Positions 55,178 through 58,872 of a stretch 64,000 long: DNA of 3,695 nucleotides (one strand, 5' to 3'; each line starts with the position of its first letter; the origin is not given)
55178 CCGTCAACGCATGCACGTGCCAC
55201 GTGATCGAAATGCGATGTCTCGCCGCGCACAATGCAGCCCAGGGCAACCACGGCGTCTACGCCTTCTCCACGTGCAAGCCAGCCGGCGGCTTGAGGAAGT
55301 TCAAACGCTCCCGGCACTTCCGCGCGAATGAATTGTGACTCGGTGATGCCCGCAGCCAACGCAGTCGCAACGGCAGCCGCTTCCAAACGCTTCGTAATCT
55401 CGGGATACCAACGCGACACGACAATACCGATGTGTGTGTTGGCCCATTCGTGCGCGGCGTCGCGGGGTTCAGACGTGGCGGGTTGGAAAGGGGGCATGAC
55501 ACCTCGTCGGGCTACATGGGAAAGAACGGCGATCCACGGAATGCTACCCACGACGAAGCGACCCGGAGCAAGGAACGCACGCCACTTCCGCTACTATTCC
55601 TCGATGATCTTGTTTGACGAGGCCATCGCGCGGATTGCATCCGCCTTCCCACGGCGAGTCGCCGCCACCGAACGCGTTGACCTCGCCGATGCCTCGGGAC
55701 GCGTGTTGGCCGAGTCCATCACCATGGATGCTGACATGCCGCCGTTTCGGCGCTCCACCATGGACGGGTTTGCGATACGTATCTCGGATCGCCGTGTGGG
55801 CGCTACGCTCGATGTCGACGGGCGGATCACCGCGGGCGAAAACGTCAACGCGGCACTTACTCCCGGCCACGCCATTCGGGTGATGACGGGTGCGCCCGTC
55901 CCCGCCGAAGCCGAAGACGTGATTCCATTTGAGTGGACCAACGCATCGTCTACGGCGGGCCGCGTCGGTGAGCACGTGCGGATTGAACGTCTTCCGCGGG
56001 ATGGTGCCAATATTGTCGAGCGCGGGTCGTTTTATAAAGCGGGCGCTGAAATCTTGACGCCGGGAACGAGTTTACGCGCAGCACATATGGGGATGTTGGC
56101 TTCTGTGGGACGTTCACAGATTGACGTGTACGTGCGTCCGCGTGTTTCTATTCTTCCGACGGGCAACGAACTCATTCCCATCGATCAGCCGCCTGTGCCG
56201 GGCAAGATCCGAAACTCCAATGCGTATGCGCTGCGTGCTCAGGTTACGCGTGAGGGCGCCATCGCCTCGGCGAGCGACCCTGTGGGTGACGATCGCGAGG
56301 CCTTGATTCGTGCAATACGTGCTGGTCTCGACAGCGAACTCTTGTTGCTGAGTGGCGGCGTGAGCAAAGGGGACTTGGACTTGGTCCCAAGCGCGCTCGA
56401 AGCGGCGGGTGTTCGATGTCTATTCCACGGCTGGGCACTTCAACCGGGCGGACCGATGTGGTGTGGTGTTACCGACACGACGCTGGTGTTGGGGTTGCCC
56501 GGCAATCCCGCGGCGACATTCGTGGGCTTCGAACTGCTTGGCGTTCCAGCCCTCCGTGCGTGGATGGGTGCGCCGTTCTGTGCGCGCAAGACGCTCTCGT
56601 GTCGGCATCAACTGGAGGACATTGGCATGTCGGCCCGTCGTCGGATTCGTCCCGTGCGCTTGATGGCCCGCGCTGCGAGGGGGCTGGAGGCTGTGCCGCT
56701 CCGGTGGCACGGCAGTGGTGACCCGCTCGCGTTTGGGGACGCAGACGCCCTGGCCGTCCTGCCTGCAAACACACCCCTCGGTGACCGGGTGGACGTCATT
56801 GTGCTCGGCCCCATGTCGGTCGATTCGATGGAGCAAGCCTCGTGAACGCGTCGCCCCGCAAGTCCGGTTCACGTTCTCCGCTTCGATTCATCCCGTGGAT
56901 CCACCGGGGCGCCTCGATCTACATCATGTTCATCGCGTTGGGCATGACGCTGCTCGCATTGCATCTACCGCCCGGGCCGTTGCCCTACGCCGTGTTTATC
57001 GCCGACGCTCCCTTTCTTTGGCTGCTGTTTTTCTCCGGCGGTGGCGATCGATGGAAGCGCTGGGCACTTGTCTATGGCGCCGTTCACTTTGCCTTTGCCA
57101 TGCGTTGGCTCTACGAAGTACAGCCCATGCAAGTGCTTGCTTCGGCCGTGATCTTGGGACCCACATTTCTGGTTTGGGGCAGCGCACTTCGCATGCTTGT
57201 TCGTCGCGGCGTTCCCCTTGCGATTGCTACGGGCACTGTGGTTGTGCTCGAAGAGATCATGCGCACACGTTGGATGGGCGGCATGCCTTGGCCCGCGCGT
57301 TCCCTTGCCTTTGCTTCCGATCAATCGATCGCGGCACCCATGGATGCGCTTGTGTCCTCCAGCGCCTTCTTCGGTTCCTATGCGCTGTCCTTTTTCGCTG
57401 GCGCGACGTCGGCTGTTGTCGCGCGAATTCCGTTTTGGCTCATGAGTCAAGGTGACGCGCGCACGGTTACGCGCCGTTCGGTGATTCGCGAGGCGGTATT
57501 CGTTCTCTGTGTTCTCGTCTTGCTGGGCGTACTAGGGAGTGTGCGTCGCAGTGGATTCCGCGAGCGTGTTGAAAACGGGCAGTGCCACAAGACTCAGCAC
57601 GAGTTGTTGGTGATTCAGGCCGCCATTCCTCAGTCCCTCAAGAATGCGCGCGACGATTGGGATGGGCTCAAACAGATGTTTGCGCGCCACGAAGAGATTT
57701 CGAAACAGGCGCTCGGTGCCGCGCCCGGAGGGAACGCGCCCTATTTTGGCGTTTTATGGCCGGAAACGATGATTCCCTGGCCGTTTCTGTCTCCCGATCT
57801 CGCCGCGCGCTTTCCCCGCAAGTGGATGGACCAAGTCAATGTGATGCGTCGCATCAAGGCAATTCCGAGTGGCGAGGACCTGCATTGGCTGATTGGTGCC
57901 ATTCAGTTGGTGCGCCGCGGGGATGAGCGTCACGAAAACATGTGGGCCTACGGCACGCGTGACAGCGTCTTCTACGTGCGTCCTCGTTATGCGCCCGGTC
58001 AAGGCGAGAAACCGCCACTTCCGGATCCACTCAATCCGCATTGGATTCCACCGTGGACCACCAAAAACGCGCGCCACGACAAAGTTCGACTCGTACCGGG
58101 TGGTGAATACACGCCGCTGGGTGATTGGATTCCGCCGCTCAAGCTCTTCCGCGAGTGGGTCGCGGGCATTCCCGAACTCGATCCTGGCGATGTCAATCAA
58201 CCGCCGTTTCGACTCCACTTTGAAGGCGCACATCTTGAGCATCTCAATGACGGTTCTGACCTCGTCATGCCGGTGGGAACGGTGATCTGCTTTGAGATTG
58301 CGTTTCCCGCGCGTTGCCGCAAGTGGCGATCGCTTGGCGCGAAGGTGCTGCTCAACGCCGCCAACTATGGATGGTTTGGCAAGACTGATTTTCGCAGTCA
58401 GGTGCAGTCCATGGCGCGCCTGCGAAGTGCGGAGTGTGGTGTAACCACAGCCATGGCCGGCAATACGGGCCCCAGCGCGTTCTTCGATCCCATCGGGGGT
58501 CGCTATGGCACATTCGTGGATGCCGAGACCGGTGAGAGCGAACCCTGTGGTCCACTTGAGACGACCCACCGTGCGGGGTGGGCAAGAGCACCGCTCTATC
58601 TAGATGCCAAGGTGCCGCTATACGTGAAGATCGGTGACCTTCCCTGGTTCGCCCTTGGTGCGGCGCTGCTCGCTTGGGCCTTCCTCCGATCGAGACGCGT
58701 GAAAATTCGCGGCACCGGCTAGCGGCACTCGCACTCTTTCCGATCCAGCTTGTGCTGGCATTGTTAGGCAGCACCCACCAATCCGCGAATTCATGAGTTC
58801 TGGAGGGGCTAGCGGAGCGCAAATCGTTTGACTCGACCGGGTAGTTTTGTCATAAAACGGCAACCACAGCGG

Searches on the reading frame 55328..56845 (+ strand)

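Call 49: search_protein_families(library=pfam, proteins=[window:55328-56845:+], max_evalue=0.0001)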
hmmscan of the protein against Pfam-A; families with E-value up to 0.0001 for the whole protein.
window:55328-56845:+ (505 aa): 3 families
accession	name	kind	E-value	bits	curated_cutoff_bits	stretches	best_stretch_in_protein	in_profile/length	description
PF03453.22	MoeA_N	-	3.9e-39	134.3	30.8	1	96-261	3-160/160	MoeA N-terminal region (domain I and II)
PF00994.29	MoCF_biosynth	-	4e-24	85.4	26.6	1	275-410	2-143/144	Probable molybdopterin binding domain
PF03454.20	MoeA_C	-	1.4e-05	25.6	22.1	1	436-493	13-72/72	MoeA C-terminal region (domain IV)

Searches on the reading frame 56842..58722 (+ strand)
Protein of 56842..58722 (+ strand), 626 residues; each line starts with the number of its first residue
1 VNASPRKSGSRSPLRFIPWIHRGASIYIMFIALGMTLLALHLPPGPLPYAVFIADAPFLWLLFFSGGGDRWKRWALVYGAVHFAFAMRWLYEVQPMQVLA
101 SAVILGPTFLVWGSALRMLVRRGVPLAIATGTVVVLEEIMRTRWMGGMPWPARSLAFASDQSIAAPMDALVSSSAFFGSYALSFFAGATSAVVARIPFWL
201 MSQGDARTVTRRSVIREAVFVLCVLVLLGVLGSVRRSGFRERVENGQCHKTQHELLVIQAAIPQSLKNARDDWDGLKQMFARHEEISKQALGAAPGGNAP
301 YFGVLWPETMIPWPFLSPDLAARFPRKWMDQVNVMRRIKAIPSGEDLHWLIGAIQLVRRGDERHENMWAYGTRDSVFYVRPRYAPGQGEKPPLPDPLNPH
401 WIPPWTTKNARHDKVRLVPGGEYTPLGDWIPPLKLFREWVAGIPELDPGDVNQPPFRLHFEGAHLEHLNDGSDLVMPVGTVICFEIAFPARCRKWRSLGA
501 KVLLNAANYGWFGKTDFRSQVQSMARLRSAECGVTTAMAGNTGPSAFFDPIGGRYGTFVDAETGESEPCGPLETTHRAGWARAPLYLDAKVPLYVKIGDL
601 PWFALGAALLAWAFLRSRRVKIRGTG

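Call 49: search_protein_families(library=pfam, proteins=[window:56842-58722:+], max_evalue=0.0001)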
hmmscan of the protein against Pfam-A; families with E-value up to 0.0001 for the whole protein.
window:56842-58722:+ (626 aa): 2 families
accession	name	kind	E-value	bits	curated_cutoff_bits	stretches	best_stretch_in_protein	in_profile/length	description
PF00795.27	CN_hydrolase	-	7.9e-09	35.7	23.2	1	404-552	100-228/256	Carbon-nitrogen hydrolase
PF20154.4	LNT_N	-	3.5e-07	31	27.1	1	37-190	4-157/159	Apolipoprotein N-acyltransferase N-terminal domain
